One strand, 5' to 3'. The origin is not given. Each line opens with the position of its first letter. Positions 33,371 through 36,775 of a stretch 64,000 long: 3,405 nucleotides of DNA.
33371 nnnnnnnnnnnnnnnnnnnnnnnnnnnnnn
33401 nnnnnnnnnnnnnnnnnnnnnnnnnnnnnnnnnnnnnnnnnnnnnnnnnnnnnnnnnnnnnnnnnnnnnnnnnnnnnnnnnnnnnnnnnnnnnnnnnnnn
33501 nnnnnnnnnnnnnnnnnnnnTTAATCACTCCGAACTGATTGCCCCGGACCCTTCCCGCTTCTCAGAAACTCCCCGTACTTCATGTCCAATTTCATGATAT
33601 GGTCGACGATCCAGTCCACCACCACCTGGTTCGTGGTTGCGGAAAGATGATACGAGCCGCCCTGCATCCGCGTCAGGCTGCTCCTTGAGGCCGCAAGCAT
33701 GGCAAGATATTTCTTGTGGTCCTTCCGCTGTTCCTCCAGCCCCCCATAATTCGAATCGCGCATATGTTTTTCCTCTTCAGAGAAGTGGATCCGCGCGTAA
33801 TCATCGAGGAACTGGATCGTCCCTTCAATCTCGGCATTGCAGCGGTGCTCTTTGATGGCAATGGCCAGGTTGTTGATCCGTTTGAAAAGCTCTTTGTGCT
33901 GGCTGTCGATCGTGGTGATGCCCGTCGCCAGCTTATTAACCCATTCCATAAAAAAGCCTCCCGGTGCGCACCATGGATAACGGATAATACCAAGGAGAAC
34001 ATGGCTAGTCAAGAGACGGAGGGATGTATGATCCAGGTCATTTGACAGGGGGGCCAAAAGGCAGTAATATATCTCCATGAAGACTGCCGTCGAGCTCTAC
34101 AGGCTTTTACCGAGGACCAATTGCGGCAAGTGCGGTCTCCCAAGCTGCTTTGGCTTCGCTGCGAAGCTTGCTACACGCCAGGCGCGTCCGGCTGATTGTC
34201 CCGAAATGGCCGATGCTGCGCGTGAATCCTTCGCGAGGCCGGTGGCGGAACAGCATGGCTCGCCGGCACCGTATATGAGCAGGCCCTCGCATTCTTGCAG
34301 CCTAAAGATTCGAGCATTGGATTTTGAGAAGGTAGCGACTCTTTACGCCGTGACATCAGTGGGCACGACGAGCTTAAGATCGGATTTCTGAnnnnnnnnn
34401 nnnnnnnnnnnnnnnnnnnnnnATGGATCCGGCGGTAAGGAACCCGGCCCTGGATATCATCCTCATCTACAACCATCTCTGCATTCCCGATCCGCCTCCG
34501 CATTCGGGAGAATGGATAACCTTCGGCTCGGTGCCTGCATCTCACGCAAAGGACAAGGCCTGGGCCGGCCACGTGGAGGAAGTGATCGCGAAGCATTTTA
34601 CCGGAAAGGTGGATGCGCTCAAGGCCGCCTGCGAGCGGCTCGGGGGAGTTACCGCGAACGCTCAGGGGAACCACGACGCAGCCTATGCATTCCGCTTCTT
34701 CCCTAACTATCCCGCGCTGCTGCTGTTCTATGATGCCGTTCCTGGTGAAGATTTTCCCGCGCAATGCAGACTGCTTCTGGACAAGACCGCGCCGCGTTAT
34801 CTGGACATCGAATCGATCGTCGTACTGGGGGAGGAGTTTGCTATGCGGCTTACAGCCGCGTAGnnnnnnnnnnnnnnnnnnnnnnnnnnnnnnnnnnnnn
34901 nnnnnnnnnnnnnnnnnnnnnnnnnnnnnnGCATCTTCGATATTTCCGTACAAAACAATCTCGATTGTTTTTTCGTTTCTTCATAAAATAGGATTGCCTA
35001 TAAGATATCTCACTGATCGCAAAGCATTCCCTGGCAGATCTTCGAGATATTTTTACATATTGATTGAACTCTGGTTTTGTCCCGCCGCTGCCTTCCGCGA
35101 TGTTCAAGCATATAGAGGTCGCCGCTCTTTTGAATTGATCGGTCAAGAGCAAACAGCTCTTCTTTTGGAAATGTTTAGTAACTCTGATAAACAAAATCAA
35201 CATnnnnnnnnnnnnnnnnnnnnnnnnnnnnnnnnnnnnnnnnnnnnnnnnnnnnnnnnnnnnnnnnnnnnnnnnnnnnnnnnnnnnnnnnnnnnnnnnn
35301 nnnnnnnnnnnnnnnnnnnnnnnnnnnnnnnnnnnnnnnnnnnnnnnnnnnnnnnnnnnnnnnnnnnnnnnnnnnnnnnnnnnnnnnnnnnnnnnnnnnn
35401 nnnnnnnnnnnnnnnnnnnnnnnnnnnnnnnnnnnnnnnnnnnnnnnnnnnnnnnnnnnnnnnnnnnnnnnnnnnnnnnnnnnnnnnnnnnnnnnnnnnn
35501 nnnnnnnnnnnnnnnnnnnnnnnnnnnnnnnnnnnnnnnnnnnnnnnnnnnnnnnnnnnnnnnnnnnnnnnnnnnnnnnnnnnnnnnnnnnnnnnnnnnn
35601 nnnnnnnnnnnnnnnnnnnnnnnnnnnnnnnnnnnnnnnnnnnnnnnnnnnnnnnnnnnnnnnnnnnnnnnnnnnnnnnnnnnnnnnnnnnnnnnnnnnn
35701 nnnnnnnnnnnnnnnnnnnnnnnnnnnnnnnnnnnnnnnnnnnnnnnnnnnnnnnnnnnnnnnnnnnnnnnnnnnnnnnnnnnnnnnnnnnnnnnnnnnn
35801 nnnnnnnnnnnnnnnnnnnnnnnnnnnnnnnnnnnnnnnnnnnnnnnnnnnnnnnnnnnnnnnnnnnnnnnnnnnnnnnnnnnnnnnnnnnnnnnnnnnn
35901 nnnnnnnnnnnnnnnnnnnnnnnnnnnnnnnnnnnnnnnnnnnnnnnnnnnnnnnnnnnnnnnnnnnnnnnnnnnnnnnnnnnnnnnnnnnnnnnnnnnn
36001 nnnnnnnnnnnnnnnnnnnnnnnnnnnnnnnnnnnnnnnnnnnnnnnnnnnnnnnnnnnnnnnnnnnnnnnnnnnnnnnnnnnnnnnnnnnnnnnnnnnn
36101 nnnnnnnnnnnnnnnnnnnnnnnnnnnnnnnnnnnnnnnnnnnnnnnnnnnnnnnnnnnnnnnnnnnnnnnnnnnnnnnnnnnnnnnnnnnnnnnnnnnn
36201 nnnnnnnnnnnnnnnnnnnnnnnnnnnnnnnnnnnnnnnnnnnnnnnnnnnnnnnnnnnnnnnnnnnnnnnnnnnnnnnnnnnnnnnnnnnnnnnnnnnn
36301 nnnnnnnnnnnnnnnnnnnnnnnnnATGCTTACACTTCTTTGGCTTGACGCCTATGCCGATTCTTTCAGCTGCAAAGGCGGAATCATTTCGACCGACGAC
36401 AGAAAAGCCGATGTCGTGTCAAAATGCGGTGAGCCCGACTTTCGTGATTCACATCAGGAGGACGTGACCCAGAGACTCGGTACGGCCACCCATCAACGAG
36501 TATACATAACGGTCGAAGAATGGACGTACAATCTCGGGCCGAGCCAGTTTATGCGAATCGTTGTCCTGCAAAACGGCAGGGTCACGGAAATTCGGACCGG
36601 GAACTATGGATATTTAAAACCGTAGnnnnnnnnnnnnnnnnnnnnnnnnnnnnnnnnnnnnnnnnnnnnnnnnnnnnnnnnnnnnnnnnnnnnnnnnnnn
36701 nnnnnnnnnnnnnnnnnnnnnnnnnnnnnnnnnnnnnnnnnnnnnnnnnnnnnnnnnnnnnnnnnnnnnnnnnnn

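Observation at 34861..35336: Four-helix-bundle (23S rRNA IVS-protein family) gene bracketed by inverted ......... arrays: an IVS-like cassette outside rRNA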

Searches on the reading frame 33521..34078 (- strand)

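Call 10: search_protein_families(library=pfam, proteins=[window:33521-34078:-], max_evalue=0.01)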
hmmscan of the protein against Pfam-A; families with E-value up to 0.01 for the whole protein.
window:33521-34078:- (185 aa): 1 family
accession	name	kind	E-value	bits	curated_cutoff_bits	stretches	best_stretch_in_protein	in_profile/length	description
PF01814.28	Hemerythrin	-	6.7e-12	46.4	25.3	1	52-169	1-124/127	Hemerythrin HHE cation binding domain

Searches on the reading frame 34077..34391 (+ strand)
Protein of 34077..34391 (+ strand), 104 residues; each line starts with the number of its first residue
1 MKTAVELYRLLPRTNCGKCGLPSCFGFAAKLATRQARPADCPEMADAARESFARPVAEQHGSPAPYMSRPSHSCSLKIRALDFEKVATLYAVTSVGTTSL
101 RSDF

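Call 10: search_protein_families(library=pfam, proteins=[window:34077-34391:+], max_evalue=0.01)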
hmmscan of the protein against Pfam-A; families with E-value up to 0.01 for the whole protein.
window:34077-34391:+ (104 aa): 1 family
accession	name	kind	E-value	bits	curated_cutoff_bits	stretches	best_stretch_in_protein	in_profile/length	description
PF04060.18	FeS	-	7.5e-13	48.4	23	1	11-42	1-32/33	Putative Fe-S cluster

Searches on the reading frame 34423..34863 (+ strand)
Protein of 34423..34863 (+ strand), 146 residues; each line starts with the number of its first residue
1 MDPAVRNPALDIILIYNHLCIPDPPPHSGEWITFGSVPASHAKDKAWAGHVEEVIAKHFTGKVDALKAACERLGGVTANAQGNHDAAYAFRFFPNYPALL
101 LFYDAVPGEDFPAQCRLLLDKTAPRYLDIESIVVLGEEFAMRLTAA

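Call 10: search_protein_families(library=pfam, proteins=[window:34423-34863:+], max_evalue=0.01)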
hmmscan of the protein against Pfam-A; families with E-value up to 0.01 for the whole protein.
window:34423-34863:+ (146 aa): 1 family
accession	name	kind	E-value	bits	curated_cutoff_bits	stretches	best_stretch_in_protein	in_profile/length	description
PF12654.12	DUF3786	-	1.2e-32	113.3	27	1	11-140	50-174/176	Domain of unknown function (DUF3786)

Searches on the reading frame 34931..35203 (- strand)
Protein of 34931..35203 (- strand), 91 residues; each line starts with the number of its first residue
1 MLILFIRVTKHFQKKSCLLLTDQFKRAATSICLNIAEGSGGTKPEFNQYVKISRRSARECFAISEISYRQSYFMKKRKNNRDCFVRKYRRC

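Call 10: search_protein_families(library=pfam, proteins=[window:34931-35203:-], max_evalue=0.01)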
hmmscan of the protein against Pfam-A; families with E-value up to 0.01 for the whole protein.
seq(91 aa): 1 family
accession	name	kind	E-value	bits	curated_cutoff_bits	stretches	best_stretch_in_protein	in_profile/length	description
PF05635.17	23S_rRNA_IVP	-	7.9e-17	61.9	33.8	1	6-78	17-90/106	23S rRNA-intervening sequence protein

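Call 11: search_protein_families(library=ncbifam, proteins=[window:34931-35203:-], max_evalue=0.01)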
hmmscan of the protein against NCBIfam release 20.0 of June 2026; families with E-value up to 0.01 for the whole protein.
seq(91 aa): 3 families
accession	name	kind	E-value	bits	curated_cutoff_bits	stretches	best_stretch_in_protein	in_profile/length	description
TIGR02436.1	TIGR02436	subfamily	2.2e-16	60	24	1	5-76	12-84/109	four helix bundle protein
NF008911.0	PRK12275.1-2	subfamily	4.1e-09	36.9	137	1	6-60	21-76/118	hypothetical protein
NF008912.0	PRK12275.1-6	subfamily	8e-06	25.9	124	1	5-76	16-88/117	hypothetical protein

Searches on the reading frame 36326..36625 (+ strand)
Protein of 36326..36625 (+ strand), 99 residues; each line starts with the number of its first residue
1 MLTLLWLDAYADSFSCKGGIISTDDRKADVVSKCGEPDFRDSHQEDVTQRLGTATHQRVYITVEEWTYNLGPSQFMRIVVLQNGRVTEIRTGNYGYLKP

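Call 10: search_protein_families(library=pfam, proteins=[window:36326-36625:+], max_evalue=0.01)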
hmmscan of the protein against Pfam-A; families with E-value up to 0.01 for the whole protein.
window:36326-36625:+ (99 aa): 1 family
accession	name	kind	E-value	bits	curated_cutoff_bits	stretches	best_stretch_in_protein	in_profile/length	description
PF11006.13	DUF2845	-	1.9e-23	83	21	1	12-92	2-90/90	Protein of unknown function (DUF2845)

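Call 12: find_encoding_contigs(protein=window:36326-36625:+, flank=10000, max_places=6)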
Protein window:36326-36625:+ (99 aa): no gene with exactly this product is on record in the collection.
